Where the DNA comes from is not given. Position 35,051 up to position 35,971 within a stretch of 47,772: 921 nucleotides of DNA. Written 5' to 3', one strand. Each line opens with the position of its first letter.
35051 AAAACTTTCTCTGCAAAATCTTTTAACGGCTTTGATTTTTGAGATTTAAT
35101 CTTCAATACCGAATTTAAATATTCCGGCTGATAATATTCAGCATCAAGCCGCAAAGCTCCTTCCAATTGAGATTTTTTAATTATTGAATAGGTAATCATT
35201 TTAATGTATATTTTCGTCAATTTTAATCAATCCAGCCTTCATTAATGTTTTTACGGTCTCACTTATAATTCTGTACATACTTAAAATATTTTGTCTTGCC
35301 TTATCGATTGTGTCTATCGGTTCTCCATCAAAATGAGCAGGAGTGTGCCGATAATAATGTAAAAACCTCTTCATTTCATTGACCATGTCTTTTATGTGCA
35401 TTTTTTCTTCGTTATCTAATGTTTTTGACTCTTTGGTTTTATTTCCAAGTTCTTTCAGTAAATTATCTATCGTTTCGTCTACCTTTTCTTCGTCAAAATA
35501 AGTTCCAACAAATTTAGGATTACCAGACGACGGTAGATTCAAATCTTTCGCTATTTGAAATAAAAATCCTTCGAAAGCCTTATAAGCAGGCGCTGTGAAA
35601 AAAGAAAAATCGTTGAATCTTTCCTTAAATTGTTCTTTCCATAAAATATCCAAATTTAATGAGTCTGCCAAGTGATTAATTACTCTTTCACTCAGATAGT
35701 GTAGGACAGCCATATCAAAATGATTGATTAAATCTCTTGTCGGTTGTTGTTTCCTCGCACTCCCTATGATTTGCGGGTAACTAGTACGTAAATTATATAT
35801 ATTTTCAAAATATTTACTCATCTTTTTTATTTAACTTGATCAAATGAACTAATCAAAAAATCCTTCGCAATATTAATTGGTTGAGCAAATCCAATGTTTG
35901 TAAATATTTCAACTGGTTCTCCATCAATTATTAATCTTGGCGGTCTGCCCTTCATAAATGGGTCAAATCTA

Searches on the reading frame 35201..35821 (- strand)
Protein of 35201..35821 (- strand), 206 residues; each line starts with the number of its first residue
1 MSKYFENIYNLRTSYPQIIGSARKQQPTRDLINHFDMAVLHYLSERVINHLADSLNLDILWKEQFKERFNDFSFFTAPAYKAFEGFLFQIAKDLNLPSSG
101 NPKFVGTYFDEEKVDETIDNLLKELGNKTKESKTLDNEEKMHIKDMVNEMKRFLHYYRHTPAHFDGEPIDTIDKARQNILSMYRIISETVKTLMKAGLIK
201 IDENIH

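Call 3: search_protein_families(library=pfam, proteins=[window:35201-35821:-], max_evalue=0.01)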
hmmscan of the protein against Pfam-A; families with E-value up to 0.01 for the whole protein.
window:35201-35821:- (206 aa): 1 family
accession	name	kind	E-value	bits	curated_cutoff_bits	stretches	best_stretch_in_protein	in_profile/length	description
PF19034.5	RnlA-toxin_DBD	-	3.6e-05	24.6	27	1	65-129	37-102/125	RNase LS, bacterial toxin DBD domain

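Call 4: search_protein_families(library=padloc, proteins=[window:35201-35821:-], max_evalue=0.01)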
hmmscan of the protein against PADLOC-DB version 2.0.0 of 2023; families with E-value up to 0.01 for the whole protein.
window:35201-35821:- (206 aa): 0 families

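Call 8: search_protein_families(library=ncbifam, proteins=[window:35201-35821:-], max_evalue=0.01)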
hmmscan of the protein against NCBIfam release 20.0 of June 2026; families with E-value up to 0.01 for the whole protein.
window:35201-35821:- (206 aa): 0 families

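Call 9: find_homologous_proteins(query=window:35201-35821:-, max_evalue=0.001)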
Query window:35201-35821:- (206 aa): 64 proteins with E <= 0.001 among 156 candidates.
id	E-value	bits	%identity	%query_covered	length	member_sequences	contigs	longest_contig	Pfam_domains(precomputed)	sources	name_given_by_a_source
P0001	1.6e-133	460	100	100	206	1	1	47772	PF19034.6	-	-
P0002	5.2e-97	341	76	100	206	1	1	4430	-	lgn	-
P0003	8.4e-93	327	74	100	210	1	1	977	-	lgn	-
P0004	1.5e-87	310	67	100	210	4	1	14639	-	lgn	-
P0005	5.7e-86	305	73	91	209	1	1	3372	PF19034.6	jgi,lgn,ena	-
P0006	6.3e-83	295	68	100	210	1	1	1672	PF19034.6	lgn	-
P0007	3.7e-82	293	65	100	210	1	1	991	PF19034.6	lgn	-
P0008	2.2e-81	290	65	100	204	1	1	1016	-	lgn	-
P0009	3.6e-79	283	65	100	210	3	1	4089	PF19034.6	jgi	-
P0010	1.2e-76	275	63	100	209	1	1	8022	PF19034.6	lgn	-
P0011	3.2e-75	270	67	91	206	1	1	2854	-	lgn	-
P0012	1.4e-73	265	61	99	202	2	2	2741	-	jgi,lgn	-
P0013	1.0e-72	262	62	100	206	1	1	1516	-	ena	-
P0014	1.5e-72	261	62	100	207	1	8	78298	-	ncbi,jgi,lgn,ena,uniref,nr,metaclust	ncbi:MAG: hypothetical protein US31_C0007G0022 [Berkelbacteria bacterium GW2011_GWA1_36_9]|uniref:Ba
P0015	2.3e-72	261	60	100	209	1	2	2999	PF19034.6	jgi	jgi:hypothetical protein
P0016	6.9e-71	256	60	100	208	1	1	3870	PF19034.6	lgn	-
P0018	3.7e-69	250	67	86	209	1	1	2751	PF19034.6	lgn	-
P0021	4.7e-67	243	61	91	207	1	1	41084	PF19034.6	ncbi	-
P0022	4.9e-66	240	54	100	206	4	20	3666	PF19034.6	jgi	jgi:hypothetical protein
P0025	1.6e-63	232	58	100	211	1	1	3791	PF19034.6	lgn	-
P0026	1.6e-63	232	65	86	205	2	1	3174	PF19034.6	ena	-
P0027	3.3e-63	231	55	100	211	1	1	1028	PF19034.6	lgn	-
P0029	1.9e-62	228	57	100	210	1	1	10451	PF19034.6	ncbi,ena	-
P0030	2.1e-61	225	57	100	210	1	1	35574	PF19034.6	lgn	-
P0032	5.0e-59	217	54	97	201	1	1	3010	PF19034.6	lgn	-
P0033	2.9e-58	215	53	100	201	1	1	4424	PF19034.6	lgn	-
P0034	6.8e-58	213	57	91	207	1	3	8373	PF19034.6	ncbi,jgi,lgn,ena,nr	ncbi:hypothetical protein AMJ49_05885 [Parcubacteria bacterium DG_74_2]|nr:MAG: hypothetical protein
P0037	2.7e-55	205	55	100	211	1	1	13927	PF19034.6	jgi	-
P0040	4.5e-54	201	54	100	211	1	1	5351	PF19034.6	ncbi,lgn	-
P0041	1.0e-53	200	50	100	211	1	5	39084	PF19034.6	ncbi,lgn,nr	ncbi:MAG: hypothetical protein HYT46_00160 [Candidatus Vogelbacteria bacterium]|nr:hypothetical prot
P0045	2.5e-53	199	53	100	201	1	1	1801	PF19034.6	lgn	-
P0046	6.4e-53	197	64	71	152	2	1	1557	PF19034.6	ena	-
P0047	9.4e-53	197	52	91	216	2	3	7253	PF19034.6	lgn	-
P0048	5.0e-52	194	52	94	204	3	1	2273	PF19034.6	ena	-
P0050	1.7e-50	189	54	92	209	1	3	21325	PF19034.6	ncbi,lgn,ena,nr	ncbi:MAG: hypothetical protein Athens101426_456 [Parcubacteria group bacterium Athens1014_26]|nr:MAG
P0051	2.1e-50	189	60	78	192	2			PF19034.6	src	-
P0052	1.4e-49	186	53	92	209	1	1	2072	PF19034.6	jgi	jgi:hypothetical protein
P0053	2.9e-49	185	50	93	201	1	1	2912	PF19034.6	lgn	-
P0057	2.9e-45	172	51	83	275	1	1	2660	PF19034.6,PF11875.15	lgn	-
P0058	1.5e-44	170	47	99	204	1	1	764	PF19034.6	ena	-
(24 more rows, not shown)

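Call 10: search_solved_structures(query=window:35201-35821:-, max_evalue=10, show_alignments=2)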
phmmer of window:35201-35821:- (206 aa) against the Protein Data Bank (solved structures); distinct sequences matched with E-value up to 10: 2.
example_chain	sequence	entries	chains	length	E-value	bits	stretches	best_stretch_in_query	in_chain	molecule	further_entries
5hy3_A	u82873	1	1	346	0.00053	22.8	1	54-122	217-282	mRNA endoribonuclease LsoA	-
9uvz_A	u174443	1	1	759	9.6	8.9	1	110-155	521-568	Lysophosphatidic acid receptor 2,ARK1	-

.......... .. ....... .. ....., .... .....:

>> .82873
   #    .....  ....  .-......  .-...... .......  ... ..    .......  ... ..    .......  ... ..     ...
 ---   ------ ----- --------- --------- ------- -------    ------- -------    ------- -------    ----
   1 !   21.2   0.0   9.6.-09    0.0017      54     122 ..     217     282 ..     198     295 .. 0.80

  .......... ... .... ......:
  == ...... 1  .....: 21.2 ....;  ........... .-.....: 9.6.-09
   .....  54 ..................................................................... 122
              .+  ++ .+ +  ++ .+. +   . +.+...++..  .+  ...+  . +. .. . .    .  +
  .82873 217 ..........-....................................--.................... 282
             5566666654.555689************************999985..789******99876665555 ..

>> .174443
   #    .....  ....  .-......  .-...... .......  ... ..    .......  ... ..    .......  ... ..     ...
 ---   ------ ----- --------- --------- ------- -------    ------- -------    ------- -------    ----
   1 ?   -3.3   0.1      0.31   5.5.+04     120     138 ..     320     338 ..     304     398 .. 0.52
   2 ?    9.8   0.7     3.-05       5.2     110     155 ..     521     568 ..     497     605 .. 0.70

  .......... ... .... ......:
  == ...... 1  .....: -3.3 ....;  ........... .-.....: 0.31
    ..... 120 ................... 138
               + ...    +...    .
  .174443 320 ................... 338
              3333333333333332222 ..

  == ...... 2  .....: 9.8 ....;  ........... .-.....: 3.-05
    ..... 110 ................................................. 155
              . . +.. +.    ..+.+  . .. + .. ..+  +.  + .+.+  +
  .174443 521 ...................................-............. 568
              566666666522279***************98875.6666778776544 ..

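Call 12: find_related_loci(query=A1, collection=genome_contigs, flank=8000)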
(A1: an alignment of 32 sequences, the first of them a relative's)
Query A1 (206 aa) in genome_contigs; peptide patterns used: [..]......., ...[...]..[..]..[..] (x = any residue, [..] = any of these).
146 stretches matched a pattern; 7 encode a relative of the query (tblastn E <= 1e-3); 7 distinct loci.
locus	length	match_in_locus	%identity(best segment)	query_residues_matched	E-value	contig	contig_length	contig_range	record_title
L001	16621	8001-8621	62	1-206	2e-79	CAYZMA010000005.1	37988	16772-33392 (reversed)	MAG TPA_asm: uncultured Candidatus Saccharibacteria bacterium isolate SRP050083_co1_301 genome assembly, contig: NODE_34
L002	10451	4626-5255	57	1-206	5e-69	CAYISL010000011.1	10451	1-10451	MAG TPA_asm: uncultured Candidatus Saccharibacteria bacterium isolate ERP119705_co5_503 genome assembly, contig: NODE_81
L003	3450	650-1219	58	18-206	5e-69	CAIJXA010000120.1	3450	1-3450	uncultured bacterium isolate Kiruna_bin-03293 genome assembly, contig: bin-03293:120/137, whole genome shotgun sequence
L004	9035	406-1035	55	1-206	3e-65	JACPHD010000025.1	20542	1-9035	MAG: Parcubacteria group bacterium isolate NC_groundwater_405_Ag_B-0.1um_41_14 GD18-4_B1_scaffold_712984, whole genome s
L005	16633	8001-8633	50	1-206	5e-61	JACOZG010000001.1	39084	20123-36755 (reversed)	MAG: Candidatus Vogelbacteria bacterium isolate NC_groundwater_199_Ag_S-0.1um_51_14 S4_GD2017_2_S1_scaffold_1084, whole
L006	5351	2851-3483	54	1-206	5e-61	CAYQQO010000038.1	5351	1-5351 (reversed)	MAG TPA_asm: uncultured Candidatus Saccharibacteria bacterium isolate SRP141376_co2_317 genome assembly, contig: NODE_25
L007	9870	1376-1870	51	31-199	1e-45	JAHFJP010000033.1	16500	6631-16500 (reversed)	MAG: Candidatus Peribacteria bacterium isolate nzgw389 NODE_4287_length_16501_cov_12.687302, whole genome shotgun sequen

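Call 14: find_related_loci(query=A1, collection=metagenome_contigs, flank=8000)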
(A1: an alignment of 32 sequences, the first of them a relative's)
Query A1 (206 aa) in metagenome_contigs; peptide patterns used: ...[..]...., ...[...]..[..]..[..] (x = any residue, [..] = any of these).
149 stretches matched a pattern; 19 encode a relative of the query (tblastn E <= 1e-3); 19 distinct loci.
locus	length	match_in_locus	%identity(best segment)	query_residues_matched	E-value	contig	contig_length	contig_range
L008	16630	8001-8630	70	1-206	3e-94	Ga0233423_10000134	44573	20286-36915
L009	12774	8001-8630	70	1-206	3e-94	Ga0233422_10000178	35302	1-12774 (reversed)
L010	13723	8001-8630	70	1-206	3e-94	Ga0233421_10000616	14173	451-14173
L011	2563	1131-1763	67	3-206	2e-87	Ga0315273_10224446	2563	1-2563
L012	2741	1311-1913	61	1-203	7e-82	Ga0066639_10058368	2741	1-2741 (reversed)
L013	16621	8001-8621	62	1-206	4e-79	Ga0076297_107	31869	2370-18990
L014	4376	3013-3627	56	1-206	3e-70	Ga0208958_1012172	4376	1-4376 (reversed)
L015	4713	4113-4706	57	1-199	4e-69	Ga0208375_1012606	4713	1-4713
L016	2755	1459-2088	57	1-206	2e-69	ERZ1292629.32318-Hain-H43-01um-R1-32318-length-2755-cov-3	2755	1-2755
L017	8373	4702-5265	57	20-206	1e-64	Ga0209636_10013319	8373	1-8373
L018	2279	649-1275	54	1-206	1e-63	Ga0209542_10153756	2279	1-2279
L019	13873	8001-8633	52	1-206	3e-62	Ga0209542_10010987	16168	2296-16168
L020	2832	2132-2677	58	20-199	1e-61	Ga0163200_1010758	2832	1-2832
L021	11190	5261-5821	56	20-206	3e-60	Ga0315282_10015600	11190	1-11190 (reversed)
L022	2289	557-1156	52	10-203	5e-59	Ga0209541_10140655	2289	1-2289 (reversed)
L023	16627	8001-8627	52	1-206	6e-58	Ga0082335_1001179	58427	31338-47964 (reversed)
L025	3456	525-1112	51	1-200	1e-53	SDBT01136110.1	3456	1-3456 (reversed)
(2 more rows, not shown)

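Call 17: predict_structure(alignment_id=A1)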
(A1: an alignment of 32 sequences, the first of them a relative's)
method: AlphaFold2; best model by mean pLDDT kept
length: 206 residues; sequences in the alignment: 32
mean_pLDDT: 81.6   pTM: 0.83
mean pLDDT of the five models: 81.6, 81.6, 80.2, 79.5, 79.5
residues with pLDDT >= 90: 63; 70-90: 106; 50-70: 31; < 50: 6
segments of 3 or more residues with pLDDT < 50: none
pLDDT, mean of each block of 10 residues (from residue 1): 63 73 79 91 90 89 75 88 91 82 56 79 87 90 89 71 64 90 95 93 74
secondary structure, 60 per line:
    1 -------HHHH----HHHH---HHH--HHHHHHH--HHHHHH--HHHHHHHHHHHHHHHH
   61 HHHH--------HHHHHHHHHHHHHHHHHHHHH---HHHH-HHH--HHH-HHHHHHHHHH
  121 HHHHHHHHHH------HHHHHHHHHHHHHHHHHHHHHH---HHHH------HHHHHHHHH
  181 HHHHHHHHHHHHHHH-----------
elements in order: H8-11 H16-19 H28-34 H37-42 H45-64 H73-93 H97-100 H111-130 H137-158 H162-165 H172-195

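Call 20: search_protein_families(library=pfam, proteins=[L011:418-966:+, L012:761-1309:+, L017:3483-4358:+, L005:7240-8004:+, L006:3501-4406:+, L014:3639-4238:+, L018:1294-1866:+, L023:8757-9491:+, L023:9521-10006:+, L023:5640-6044:+], max_evalue=0.01)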
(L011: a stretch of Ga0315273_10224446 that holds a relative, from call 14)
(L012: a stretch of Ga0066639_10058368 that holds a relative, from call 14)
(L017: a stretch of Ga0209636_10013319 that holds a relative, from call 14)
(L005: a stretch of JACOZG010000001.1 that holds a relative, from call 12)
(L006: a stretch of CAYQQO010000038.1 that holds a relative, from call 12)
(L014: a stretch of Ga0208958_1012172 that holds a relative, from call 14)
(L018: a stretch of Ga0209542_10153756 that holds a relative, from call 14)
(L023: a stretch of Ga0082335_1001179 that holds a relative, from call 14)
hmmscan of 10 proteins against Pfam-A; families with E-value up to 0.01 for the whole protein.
L011:418-966:+ (182 aa): 1 family
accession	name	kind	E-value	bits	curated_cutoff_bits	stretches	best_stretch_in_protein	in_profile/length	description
PF18812.6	PBECR3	-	4.4e-05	23.8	30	1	36-111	12-93/115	phage-Barnase-EndoU-ColicinE5/D-RelE like nuclease3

L012:761-1309:+ (182 aa): 1 family
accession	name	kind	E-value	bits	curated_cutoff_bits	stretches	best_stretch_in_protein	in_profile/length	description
PF00574.28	CLP_protease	-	7.4e-24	85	20.2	1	6-169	18-180/182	Clp protease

L017:3483-4358:+ (291 aa): 1 family
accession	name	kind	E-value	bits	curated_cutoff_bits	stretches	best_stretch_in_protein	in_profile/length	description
PF12686.12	DUF3800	-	1e-11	46.2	21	1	50-225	1-148/149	Protein of unknown function (DUF3800)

L005:7240-8004:+ (254 aa): 1 family
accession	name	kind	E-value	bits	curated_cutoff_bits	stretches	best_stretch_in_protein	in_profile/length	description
PF00574.28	CLP_protease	-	6.3e-20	72.3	20.2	1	75-240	15-178/182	Clp protease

L006:3501-4406:+ (301 aa): 1 family
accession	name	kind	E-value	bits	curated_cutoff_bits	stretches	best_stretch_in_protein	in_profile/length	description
PF22813.1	TcaA_2nd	-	0.0066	17.2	26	1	102-184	7-97/103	TcaA protein second domain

L014:3639-4238:+ (199 aa): 0 families

L018:1294-1866:+ (190 aa): 0 families

L023:8757-9491:+ (244 aa): 0 families

L023:9521-10006:+ (161 aa): 1 family
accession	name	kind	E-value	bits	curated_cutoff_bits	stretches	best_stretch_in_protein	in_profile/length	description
PF15571.11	Imm44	-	0.0044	17.7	25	0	92-147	51-105/126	Immunity protein 44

L023:5640-6044:+ (134 aa): 0 families

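Call 22: fold_search(model_id=the predicted structure, library=pdb)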
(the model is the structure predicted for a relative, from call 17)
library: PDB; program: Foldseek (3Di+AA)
matches with E <= 10: 258; with E <= 0.001: 0
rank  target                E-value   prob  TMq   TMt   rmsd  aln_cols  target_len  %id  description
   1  5l0g_B                6.8e-01  0.21  0.25  0.28  14.9       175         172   14  Human metavinculin MVt Q971R, R975D, T978R mutant (residues 959-1134) in complex with PIP2 (released 2016-08-31)
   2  1szi                  7.4e-01  0.35  0.29  0.31  16.1       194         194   12  Crystal Structure of the C-terminus of TIP47 (released 2004-07-27)
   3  6y2p_B                8.2e-01  0.82  0.44  0.27   9.9       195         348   14  Escherichia coli RnlA-RnlB Toxin-Antitoxin System. (released 2021-04-14)
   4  5l0d_C                1.0e+00  0.21  0.27  0.31  14.8       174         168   11  Human Metavinculin(residues 959-1130) in complex with PIP2 (released 2016-08-31)
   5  5l0d_B                1.0e+00  0.20  0.27  0.31  14.8       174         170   12  Human Metavinculin(residues 959-1130) in complex with PIP2 (released 2016-08-31)
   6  6egc                  1.2e+00  0.20  0.27  0.33  13.8       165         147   12  Single-chain version of 2L4HC2_23 (PDB 5J0K) (released 2019-05-29)
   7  6y2p_A                1.3e+00  0.85  0.45  0.28   6.8       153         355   17  Escherichia coli RnlA-RnlB Toxin-Antitoxin System. (released 2021-04-14)
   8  8dt0_A                1.3e+00  0.25  0.26  0.34  15.8       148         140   16  Scaffolding protein functional sites using deep learning (released 2022-08-10)
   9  1dov                  1.3e+00  0.23  0.28  0.31  23.7       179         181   10  CRYSTAL STRUCTURE OF THE ALPHA-CATENIN DIMERIZATION DOMAIN (released 2000-07-12)
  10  9dm3_MODEL_1_A        1.3e+00  0.35  0.31  0.43  12.6       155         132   11  De novo design of proteins that bind naphthalenediimides, powerful photooxidants with tunable photophysical pr (released 2025-03-05)
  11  5l0g_D                1.3e+00  0.16  0.27  0.31  15.4       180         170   11  Human metavinculin MVt Q971R, R975D, T978R mutant (residues 959-1134) in complex with PIP2 (released 2016-08-31)
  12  8dt0_B                1.4e+00  0.14  0.24  0.31  11.9       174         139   14  Scaffolding protein functional sites using deep learning (released 2022-08-10)
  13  6wvt_K                1.6e+00  0.28  0.29  0.33   6.7       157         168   10  Structural basis of alphaE-catenin - F-actin catch bond behavior (released 2020-10-07)
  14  9nnf_A                1.6e+00  0.21  0.24  0.33  13.6       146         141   10  Cryo-EM structure of a de-novo designed binder NY1-B04 in complex with HLA-A*02:01 and NY-ESO-1-derived peptide SLLMWI (released 2025-07-23)
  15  5xsj_L                1.9e+00  0.38  0.30  0.45   9.3       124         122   14  XylFII-LytSN complex (released 2017-08-02)
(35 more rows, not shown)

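Call 23: search_solved_structures(query=A1, max_evalue=1, show_alignments=3)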
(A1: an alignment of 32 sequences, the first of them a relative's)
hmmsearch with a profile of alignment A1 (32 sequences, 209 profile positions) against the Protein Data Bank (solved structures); distinct sequences matched with E-value up to 1: 2.
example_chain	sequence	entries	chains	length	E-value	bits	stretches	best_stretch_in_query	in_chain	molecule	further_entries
5hy3_A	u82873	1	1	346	1.2e-06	31.3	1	24-125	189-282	mRNA endoribonuclease LsoA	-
6zep_A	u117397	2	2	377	0.12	14.8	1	94-132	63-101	Leucine aminopeptidase A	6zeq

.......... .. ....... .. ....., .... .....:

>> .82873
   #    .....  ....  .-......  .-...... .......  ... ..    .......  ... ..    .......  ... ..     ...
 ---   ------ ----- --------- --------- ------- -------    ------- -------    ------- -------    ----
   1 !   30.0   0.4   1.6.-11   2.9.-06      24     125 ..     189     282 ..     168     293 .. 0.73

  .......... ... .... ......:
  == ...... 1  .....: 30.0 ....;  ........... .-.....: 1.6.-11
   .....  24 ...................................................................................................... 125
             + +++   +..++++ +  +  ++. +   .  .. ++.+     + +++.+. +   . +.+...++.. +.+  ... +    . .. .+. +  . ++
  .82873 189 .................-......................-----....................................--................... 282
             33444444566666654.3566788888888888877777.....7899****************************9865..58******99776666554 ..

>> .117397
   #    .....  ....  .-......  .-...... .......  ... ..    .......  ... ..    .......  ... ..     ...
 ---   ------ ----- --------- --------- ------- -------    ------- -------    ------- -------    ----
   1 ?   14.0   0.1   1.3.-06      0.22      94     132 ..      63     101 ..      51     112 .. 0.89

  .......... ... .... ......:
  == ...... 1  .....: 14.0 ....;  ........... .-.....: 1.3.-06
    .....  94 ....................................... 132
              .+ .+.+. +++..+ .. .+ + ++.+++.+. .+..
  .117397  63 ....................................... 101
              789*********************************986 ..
